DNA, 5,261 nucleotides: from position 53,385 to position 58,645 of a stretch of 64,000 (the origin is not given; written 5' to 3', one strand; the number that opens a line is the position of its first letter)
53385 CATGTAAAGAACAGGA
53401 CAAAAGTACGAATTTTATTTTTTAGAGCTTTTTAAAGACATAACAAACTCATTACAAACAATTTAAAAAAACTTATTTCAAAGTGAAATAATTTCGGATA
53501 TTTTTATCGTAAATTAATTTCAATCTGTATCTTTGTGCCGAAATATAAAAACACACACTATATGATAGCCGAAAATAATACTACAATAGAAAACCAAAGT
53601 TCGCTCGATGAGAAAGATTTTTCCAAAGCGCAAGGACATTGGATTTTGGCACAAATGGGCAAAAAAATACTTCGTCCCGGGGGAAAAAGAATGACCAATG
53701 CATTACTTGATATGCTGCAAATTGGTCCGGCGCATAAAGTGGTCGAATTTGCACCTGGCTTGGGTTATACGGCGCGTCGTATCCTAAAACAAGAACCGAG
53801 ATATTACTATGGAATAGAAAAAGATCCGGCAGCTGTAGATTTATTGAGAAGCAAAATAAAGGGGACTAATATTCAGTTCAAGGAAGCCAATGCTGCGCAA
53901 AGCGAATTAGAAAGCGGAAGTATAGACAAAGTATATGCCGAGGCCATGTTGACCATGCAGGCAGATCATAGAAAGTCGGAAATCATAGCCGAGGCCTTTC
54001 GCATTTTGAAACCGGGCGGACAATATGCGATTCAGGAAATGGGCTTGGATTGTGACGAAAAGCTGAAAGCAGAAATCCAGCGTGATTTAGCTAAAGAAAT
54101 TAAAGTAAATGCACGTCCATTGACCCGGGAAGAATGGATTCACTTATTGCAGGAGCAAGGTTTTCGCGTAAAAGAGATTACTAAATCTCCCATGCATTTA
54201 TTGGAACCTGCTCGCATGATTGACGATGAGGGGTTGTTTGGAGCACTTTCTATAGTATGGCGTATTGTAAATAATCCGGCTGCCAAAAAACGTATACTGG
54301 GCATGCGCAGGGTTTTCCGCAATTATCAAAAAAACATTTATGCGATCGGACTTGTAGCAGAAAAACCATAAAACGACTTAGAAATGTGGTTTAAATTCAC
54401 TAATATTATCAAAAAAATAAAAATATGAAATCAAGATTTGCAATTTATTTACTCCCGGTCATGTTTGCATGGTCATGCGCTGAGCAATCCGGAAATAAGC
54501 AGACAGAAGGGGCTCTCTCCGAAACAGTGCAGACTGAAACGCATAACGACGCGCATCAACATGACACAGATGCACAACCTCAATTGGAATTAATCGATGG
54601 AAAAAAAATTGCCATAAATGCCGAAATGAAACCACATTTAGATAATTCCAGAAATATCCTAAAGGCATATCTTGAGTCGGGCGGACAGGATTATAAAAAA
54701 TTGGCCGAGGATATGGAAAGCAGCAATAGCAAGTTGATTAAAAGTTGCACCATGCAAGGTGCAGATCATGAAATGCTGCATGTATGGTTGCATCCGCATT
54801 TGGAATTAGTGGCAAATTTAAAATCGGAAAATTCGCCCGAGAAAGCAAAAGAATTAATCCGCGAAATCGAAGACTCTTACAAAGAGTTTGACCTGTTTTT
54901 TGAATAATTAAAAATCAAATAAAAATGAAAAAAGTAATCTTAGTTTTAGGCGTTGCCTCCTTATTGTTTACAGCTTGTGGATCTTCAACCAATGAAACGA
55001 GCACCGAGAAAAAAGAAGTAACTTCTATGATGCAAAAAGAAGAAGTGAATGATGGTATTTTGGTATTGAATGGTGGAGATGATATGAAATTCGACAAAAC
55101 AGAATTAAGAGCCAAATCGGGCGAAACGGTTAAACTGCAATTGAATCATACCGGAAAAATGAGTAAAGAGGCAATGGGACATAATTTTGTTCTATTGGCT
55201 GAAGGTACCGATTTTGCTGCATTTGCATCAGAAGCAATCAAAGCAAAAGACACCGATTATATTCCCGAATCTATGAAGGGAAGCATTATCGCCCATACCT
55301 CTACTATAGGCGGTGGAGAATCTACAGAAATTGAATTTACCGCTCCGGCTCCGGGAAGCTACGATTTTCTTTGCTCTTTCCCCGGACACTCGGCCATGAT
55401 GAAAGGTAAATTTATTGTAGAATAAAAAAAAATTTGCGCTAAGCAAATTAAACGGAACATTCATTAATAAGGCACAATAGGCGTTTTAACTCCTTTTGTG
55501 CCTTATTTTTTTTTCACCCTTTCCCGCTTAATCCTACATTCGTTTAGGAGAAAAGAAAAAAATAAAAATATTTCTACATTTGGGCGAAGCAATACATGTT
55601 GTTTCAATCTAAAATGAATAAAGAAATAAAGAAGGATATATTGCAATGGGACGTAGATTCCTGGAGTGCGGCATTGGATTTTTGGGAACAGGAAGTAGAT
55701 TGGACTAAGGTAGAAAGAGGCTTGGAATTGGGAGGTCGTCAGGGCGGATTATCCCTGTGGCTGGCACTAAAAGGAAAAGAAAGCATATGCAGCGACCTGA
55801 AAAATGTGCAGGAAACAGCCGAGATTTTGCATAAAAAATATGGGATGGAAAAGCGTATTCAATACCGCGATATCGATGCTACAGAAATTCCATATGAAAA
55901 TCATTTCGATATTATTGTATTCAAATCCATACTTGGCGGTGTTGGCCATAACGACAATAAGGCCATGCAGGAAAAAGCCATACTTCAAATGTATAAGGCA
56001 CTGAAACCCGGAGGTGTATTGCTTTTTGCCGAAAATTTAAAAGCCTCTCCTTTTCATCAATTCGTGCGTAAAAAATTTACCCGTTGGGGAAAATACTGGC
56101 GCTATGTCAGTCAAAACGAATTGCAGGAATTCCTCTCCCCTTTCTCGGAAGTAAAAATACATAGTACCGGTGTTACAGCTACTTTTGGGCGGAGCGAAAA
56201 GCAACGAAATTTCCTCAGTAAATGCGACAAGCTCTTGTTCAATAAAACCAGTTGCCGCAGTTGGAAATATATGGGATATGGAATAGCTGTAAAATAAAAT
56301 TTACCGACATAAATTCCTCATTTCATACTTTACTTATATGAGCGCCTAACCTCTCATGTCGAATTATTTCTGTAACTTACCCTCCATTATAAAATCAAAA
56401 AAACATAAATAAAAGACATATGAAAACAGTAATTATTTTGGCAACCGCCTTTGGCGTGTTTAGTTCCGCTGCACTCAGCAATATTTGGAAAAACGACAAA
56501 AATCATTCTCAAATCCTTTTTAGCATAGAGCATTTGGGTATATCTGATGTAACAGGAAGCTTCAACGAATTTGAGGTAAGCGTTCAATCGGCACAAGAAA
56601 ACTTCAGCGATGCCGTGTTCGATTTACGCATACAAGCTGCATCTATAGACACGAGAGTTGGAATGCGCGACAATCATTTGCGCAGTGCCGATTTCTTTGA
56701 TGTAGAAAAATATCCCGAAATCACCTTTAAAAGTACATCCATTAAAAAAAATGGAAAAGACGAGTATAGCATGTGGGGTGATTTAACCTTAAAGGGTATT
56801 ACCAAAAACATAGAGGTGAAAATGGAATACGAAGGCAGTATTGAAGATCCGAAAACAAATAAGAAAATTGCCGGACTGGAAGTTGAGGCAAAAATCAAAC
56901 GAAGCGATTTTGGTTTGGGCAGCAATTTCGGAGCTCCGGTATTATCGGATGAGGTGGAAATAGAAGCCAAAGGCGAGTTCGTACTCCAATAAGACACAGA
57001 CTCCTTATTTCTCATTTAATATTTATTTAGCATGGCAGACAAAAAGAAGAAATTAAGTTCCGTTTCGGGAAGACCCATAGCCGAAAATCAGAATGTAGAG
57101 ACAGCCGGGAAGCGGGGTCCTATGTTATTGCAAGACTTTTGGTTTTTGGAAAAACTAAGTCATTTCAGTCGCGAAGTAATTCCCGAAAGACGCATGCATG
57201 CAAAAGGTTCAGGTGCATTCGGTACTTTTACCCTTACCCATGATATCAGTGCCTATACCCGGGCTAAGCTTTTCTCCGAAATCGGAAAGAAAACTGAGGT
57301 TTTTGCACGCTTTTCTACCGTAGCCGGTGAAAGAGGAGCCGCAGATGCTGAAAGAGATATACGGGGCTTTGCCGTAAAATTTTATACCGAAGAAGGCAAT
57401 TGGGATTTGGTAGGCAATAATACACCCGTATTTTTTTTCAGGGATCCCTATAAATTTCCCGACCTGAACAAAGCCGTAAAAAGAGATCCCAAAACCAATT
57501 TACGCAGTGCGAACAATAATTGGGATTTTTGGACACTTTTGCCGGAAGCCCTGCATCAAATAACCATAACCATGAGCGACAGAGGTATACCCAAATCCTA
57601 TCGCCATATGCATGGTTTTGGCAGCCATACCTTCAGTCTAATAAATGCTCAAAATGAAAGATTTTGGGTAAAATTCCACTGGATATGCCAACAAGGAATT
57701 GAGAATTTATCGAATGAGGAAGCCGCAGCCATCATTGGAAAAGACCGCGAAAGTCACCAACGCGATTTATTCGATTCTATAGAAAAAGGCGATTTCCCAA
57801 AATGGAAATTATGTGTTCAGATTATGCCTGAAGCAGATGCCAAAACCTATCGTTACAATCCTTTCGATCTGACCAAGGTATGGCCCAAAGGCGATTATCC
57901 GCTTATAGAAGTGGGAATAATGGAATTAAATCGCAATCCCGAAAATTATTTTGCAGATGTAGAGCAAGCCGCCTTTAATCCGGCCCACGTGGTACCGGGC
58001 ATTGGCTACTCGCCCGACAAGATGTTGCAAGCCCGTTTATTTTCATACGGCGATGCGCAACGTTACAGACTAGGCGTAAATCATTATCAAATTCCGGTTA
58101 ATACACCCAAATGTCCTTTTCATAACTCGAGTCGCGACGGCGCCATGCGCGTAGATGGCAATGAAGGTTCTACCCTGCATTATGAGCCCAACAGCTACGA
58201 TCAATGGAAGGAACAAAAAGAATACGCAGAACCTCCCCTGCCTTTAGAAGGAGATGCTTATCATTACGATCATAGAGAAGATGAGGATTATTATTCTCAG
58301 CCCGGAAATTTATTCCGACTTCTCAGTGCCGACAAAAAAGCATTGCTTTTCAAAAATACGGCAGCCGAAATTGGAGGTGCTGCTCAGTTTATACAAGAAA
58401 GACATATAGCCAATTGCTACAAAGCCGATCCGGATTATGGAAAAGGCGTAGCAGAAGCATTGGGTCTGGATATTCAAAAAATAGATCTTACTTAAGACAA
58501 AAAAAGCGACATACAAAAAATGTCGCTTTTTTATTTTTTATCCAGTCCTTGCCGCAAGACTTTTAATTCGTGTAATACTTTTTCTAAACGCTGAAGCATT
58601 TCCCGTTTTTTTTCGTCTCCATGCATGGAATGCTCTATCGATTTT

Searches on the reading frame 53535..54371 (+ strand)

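Call 68: search_protein_families(library=pfam, proteins=[window:53535-54371:+], max_evalue=0.00001)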
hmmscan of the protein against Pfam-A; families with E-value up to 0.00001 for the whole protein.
window:53535-54371:+ (278 aa): 4 families
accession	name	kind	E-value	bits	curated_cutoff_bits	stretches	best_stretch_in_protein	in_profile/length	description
PF13649.12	Methyltransf_25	-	5.3e-12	46.7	27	1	69-162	1-97/97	Methyltransferase domain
PF08241.18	Methyltransf_11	-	3.4e-11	44.1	21.2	1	71-166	2-95/95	Methyltransferase domain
PF13847.12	Methyltransf_31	-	3.5e-08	33.7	27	1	74-208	12-144/145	Methyltransferase domain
PF13489.12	Methyltransf_23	-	3.1e-07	30.7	27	1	60-213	16-162/164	Methyltransferase domain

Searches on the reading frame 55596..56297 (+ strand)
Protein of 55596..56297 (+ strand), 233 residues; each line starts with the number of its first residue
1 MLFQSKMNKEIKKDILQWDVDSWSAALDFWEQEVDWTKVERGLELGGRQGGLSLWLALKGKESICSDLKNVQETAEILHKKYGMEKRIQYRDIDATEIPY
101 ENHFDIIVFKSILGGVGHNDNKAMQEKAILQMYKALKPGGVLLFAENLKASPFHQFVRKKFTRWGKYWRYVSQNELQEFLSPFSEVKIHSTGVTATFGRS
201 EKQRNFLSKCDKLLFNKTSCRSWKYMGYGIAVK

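Call 68: search_protein_families(library=pfam, proteins=[window:55596-56297:+], max_evalue=0.00001)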
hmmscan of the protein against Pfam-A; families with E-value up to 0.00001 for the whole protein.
window:55596-56297:+ (233 aa): 5 families
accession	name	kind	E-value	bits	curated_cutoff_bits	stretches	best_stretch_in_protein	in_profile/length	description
PF08241.18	Methyltransf_11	-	7.5e-08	33.3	21.2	1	43-144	1-95/95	Methyltransferase domain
PF13489.12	Methyltransf_23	-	1.3e-07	31.9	27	1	39-181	23-146/164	Methyltransferase domain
PF13847.12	Methyltransf_31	-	4.6e-06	26.8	27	1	75-179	44-140/145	Methyltransferase domain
PF13649.12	Methyltransf_25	-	6.7e-06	27.1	27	0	43-140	2-97/97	Methyltransferase domain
PF08242.18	Methyltransf_12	-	7.2e-06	27.1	30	0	43-142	1-98/98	Methyltransferase domain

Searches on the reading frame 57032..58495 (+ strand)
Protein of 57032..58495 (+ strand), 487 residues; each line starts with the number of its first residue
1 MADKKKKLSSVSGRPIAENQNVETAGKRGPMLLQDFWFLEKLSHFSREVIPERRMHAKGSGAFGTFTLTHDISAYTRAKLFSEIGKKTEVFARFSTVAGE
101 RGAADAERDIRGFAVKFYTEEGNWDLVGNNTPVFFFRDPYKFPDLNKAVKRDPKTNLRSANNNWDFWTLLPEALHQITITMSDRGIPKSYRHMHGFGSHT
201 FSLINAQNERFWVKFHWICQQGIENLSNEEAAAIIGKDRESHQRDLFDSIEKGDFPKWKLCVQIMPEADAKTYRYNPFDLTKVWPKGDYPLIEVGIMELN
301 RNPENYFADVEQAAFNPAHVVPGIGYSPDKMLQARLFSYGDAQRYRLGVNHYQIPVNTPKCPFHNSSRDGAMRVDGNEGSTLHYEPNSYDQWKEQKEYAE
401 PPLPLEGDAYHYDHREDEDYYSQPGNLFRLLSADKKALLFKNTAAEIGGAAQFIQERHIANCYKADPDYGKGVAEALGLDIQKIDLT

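Call 68: search_protein_families(library=pfam, proteins=[window:57032-58495:+], max_evalue=0.00001)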
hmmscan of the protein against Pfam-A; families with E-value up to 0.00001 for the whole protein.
window:57032-58495:+ (487 aa): 2 families
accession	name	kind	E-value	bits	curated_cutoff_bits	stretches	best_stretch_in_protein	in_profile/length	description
PF00199.24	Catalase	-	4.6e-193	642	25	1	12-390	4-382/383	Catalase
PF06628.17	Catalase-rel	-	8.1e-22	77.6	30.1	1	417-477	4-65/65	Catalase-related immune-responsive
